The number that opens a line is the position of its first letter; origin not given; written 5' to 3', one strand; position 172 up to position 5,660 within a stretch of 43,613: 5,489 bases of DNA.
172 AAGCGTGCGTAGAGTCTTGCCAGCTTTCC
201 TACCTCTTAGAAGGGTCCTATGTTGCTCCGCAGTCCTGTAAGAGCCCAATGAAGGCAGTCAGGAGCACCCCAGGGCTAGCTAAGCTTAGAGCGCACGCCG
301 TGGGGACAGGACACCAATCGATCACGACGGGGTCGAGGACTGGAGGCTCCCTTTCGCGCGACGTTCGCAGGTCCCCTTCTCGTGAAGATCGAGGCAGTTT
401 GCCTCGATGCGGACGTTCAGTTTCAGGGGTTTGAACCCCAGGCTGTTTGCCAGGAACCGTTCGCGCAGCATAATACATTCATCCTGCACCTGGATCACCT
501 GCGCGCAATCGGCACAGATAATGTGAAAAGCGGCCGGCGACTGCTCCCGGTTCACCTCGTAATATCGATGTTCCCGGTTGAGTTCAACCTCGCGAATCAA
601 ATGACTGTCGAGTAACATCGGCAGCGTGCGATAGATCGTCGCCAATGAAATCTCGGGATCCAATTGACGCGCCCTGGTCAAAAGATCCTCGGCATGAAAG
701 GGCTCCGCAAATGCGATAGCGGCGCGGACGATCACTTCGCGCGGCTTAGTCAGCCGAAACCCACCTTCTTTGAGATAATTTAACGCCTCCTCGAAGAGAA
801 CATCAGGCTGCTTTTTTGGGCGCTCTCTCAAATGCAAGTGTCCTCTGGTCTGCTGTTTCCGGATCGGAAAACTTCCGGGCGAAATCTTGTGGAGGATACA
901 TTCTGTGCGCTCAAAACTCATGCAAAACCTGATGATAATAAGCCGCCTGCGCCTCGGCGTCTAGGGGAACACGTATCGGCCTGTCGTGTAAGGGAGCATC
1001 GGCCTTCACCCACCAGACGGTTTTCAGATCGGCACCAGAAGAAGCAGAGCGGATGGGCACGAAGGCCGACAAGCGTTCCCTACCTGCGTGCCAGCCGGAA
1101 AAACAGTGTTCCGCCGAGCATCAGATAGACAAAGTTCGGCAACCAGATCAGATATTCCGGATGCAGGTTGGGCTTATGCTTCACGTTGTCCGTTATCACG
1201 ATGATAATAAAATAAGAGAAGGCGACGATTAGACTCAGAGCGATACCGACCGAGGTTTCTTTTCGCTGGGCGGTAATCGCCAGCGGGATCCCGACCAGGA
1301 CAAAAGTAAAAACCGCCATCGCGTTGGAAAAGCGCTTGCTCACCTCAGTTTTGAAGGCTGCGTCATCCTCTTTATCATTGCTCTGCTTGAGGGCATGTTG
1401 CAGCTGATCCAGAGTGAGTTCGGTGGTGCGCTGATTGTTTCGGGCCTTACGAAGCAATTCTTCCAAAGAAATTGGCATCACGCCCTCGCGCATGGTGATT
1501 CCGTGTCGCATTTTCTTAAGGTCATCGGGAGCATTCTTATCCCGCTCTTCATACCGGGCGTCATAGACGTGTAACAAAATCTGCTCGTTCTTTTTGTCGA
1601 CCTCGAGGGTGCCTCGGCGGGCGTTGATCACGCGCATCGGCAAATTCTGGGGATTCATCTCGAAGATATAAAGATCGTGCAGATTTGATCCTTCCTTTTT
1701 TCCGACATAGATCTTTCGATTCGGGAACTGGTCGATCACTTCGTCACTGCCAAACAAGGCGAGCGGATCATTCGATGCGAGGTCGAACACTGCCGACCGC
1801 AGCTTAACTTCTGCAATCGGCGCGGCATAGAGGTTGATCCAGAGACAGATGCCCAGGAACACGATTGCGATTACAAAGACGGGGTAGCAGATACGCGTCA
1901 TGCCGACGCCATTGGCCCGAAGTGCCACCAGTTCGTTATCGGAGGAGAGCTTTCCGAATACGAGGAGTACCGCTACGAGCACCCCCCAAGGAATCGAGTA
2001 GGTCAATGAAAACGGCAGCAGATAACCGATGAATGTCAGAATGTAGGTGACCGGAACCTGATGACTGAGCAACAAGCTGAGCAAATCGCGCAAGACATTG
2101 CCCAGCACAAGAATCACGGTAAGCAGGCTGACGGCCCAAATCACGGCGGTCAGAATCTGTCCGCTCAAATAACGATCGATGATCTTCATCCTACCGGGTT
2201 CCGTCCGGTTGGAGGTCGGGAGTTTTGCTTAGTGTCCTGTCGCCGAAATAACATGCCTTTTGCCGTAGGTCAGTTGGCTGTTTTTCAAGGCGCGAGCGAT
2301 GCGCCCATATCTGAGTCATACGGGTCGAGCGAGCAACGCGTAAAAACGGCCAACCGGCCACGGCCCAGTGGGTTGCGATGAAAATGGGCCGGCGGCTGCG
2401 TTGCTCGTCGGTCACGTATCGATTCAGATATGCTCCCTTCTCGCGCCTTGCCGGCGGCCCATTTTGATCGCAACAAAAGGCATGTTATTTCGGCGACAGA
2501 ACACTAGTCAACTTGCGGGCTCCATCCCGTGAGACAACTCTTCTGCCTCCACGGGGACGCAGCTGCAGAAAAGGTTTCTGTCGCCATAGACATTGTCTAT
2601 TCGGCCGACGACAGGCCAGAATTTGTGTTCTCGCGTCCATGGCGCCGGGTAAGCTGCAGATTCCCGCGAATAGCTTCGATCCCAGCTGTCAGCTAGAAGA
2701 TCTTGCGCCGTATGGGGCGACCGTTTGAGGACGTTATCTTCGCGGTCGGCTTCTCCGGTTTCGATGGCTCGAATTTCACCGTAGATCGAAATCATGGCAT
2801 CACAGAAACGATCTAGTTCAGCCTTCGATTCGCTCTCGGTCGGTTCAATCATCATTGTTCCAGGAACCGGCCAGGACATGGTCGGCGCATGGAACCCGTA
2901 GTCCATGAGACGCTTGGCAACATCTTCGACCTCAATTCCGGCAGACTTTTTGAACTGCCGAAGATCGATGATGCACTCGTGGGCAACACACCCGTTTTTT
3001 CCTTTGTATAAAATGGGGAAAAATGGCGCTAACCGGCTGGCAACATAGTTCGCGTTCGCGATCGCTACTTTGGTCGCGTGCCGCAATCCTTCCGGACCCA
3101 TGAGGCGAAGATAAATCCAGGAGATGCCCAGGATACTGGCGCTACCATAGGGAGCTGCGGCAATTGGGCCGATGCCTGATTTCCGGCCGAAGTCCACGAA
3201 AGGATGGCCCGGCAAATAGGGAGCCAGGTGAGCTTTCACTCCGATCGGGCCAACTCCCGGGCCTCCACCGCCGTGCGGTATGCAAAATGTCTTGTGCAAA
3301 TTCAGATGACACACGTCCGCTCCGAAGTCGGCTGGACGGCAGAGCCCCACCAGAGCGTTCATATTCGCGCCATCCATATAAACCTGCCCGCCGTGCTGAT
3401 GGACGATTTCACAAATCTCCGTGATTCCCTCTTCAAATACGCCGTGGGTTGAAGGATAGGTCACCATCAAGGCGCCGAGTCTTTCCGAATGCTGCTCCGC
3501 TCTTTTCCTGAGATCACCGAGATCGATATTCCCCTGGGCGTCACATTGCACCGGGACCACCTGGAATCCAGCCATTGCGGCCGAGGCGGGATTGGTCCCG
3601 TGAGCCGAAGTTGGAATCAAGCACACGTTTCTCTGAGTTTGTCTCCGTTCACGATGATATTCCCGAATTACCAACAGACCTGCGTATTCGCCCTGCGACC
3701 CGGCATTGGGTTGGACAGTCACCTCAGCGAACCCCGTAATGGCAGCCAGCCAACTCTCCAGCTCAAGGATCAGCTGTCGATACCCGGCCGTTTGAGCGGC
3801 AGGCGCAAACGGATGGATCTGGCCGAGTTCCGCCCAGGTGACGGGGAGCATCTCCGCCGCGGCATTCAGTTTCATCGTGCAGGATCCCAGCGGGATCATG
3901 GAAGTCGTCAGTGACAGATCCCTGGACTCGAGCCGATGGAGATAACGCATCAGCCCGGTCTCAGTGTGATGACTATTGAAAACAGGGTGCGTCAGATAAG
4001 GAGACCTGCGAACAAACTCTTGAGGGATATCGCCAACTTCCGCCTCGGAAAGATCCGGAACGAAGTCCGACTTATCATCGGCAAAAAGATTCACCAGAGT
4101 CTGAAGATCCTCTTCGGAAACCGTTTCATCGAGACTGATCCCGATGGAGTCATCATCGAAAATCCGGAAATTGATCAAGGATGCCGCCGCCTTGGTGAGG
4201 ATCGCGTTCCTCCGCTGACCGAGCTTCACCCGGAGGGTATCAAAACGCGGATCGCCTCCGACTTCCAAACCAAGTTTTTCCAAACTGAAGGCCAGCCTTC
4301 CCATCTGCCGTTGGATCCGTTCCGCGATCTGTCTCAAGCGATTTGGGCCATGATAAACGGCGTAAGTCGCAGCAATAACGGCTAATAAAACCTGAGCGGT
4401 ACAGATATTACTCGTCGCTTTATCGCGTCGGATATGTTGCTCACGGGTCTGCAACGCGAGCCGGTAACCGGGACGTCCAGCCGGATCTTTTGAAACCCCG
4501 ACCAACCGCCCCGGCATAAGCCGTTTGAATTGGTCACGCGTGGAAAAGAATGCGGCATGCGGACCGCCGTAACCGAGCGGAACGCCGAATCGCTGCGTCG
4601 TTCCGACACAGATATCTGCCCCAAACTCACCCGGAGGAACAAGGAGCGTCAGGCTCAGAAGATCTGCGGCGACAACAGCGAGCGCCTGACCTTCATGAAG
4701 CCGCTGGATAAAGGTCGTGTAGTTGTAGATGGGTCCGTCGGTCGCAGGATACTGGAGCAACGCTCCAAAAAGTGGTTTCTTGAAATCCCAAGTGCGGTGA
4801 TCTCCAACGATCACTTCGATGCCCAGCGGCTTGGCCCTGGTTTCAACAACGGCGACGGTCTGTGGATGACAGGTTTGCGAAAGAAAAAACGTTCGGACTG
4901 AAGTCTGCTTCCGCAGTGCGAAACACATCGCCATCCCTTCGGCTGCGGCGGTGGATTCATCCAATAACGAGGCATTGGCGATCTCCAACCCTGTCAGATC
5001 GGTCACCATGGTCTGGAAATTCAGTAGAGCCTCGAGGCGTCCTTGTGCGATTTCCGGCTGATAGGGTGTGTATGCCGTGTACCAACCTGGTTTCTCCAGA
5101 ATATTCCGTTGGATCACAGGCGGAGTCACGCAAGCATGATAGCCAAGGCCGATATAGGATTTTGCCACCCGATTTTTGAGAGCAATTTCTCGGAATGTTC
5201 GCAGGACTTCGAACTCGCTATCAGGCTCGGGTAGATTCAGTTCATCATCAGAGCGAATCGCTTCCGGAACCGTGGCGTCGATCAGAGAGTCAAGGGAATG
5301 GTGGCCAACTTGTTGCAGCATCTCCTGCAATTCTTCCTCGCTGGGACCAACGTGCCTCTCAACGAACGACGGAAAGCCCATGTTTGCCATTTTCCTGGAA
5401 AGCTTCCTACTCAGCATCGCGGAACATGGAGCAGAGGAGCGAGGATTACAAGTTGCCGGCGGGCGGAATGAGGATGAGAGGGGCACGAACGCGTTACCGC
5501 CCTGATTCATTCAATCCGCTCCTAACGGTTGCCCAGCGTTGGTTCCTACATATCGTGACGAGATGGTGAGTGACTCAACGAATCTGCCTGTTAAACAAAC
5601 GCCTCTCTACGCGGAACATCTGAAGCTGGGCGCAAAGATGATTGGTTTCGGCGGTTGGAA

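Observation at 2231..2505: Copy A of a ~275-nt highly structured element with a large internal bubble and an alternative long-range pairing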

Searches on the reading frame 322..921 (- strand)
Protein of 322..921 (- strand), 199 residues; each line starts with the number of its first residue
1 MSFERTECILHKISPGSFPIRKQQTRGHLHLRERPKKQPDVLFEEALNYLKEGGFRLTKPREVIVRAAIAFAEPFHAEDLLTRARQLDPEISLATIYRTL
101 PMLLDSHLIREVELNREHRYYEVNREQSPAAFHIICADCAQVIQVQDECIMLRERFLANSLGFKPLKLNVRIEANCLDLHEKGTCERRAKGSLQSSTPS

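Call 40: search_protein_families(library=pfam, proteins=[window:322-921:-], max_evalue=0.00001)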
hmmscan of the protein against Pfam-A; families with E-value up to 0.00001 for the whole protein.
window:322-921:- (199 aa): 1 family
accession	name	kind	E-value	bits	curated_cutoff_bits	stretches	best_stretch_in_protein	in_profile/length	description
PF01475.25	FUR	-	5.2e-21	75.5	23.1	1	53-171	2-119/121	Ferric uptake regulator family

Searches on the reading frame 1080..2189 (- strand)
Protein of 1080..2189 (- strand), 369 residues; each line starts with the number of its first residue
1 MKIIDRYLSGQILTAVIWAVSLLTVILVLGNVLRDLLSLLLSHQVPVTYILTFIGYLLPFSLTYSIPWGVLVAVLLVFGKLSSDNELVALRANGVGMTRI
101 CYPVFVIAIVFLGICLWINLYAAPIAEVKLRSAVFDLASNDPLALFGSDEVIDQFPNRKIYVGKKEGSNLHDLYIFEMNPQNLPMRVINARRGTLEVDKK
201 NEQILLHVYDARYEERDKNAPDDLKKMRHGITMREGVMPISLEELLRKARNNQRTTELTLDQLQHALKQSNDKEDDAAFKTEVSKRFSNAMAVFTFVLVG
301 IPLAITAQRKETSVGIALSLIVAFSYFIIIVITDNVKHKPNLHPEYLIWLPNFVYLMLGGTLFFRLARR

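Call 25: find_related_loci(query=window:1080-2189:-, collection=genome_contigs, flank=2500)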
Query window:1080-2189:- (369 aa) in genome_contigs; peptide patterns used: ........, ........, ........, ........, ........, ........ (x = any residue, [..] = any of these).
199 stretches matched a pattern; 136 encode a relative of the query (tblastn E <= 1e-3); the best 80 are kept; 79 distinct loci.
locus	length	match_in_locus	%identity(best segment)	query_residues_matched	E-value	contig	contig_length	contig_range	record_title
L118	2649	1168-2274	94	1-369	0e+0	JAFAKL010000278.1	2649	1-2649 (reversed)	MAG: Verrucomicrobiota bacterium isolate CP_BE_RX_10 BE_RX_k147_8110697, whole genome shotgun sequence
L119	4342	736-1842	93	1-369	0e+0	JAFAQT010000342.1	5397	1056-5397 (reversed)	MAG: Verrucomicrobiota bacterium isolate CP_BM_ER_71 BM_ER_k147_99671, whole genome shotgun sequence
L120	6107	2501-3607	93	1-369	0e+0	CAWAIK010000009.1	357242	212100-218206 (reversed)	MAG: uncultured Verrucomicrobiae bacterium isolate MFD03346.bin.2.54 genome assembly, contig: contig_12796, whole genome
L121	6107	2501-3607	93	1-369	0e+0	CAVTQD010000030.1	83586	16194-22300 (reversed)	MAG: uncultured Verrucomicrobiae bacterium isolate MFD00822.bin.2.131 genome assembly, contig: contig_145732, whole geno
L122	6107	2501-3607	92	1-369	0e+0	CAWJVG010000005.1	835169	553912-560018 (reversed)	MAG: uncultured Verrucomicrobiae bacterium isolate MFD00964.bin.2.259 genome assembly, contig: contig_10553, whole genom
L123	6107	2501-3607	89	1-369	0e+0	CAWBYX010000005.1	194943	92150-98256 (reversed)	MAG: uncultured Verrucomicrobiae bacterium isolate MFD00964.bin.1.257 genome assembly, contig: contig_13080, whole genom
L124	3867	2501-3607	89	1-369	0e+0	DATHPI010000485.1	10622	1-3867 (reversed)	MAG TPA_asm: Chthoniobacterales bacterium isolate SMAG_U12706 k141_226035, whole genome shotgun sequence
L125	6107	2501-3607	91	1-369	0e+0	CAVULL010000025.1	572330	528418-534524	MAG: uncultured Verrucomicrobiae bacterium isolate MFD06435.bin.2.21 genome assembly, contig: contig_30202, whole genome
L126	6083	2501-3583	91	1-361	0e+0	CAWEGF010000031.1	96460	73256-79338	MAG: uncultured Verrucomicrobiae bacterium isolate MFD01213.bin.2.98 genome assembly, contig: contig_5256, whole genome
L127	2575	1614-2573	99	1-320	0e+0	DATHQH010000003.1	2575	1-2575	MAG TPA_asm: Alloacidobacterium sp. isolate SMAG_U12734 k141_4309374, whole genome shotgun sequence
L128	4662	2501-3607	86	1-369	0e+0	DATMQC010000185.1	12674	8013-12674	MAG TPA_asm: Chthoniobacterales bacterium isolate SMAG_U12918 k141_4164470, whole genome shotgun sequence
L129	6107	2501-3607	87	1-369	0e+0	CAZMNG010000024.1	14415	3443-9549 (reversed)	MAG TPA_asm: uncultured Chthoniobacterales bacterium isolate binchicken_co3_546 genome assembly, contig: NODE_13620_leng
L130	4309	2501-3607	86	1-369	0e+0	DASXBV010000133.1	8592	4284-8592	MAG TPA_asm: Chthoniobacterales bacterium isolate SMAG_U5043 k141_1636928, whole genome shotgun sequence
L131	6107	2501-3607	86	1-369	0e+0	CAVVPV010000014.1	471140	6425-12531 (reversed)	MAG: uncultured Verrucomicrobiae bacterium isolate MFD02579.bin.2.20 genome assembly, contig: contig_25060, whole genome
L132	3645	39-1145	86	1-369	0e+0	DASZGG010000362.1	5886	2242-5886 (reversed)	MAG TPA_asm: Chthoniobacterales bacterium isolate SMAG_U6542 k141_1115833, whole genome shotgun sequence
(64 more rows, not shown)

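Call 40: search_protein_families(library=pfam, proteins=[window:1080-2189:-], max_evalue=0.00001)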
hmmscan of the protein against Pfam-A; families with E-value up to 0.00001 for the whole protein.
window:1080-2189:- (369 aa): 1 family
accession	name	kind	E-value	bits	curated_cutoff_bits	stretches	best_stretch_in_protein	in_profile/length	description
PF03739.19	LptF_LptG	-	1.1e-63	215.8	27.9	1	6-363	1-351/353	Lipopolysaccharide export system permease LptF/LptG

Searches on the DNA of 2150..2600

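Call 35: search_rna_families(source=window, start=2150, end=2600, threshold=evalue, max_evalue=10)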
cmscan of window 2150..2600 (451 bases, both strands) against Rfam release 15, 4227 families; matches with E-value up to 10: 0.
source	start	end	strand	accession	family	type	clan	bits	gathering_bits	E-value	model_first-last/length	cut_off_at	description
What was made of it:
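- There is no Rfam match (call 35).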

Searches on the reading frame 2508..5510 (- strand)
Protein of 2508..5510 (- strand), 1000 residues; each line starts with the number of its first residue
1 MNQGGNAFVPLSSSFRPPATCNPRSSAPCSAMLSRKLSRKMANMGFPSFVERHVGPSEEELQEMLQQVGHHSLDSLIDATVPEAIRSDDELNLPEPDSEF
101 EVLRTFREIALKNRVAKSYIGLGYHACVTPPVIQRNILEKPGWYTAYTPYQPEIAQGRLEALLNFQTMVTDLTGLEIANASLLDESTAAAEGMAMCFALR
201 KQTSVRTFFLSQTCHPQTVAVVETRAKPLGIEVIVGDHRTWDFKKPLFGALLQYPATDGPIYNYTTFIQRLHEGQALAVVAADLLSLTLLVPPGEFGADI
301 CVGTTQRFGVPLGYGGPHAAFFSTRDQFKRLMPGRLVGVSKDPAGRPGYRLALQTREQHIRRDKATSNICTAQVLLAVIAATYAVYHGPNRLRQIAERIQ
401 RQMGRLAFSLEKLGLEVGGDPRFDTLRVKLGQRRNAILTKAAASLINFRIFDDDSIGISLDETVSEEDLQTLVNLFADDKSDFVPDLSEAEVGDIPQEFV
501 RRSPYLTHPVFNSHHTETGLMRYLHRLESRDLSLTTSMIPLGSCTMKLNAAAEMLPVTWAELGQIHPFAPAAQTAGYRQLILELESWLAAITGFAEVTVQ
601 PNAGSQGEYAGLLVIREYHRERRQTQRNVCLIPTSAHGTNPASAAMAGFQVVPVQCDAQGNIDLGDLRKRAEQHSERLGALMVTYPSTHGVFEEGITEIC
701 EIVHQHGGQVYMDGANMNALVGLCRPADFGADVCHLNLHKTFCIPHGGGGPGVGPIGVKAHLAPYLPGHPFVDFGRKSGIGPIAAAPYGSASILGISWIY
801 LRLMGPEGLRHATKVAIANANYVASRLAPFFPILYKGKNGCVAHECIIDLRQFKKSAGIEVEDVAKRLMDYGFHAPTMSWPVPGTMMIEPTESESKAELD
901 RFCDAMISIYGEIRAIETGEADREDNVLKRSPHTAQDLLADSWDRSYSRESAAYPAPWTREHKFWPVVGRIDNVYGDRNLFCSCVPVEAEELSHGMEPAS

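Call 40: search_protein_families(library=pfam, proteins=[window:2508-5510:-], max_evalue=0.00001)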
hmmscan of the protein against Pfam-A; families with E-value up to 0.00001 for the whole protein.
window:2508-5510:- (1000 aa): 3 families
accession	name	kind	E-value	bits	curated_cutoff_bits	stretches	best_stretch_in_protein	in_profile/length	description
PF02347.22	GDC-P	-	6.1e-189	628.8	26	2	51-476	1-429/429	Glycine cleavage system P-protein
PF21478.3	GcvP2_C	-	6.3e-60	200.9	27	1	812-933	1-122/122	Glycine dehydrogenase, C-terminal domain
PF01212.27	Beta_elim_lyase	-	2.7e-06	27.4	27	1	581-747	34-206/288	Beta-eliminating lyase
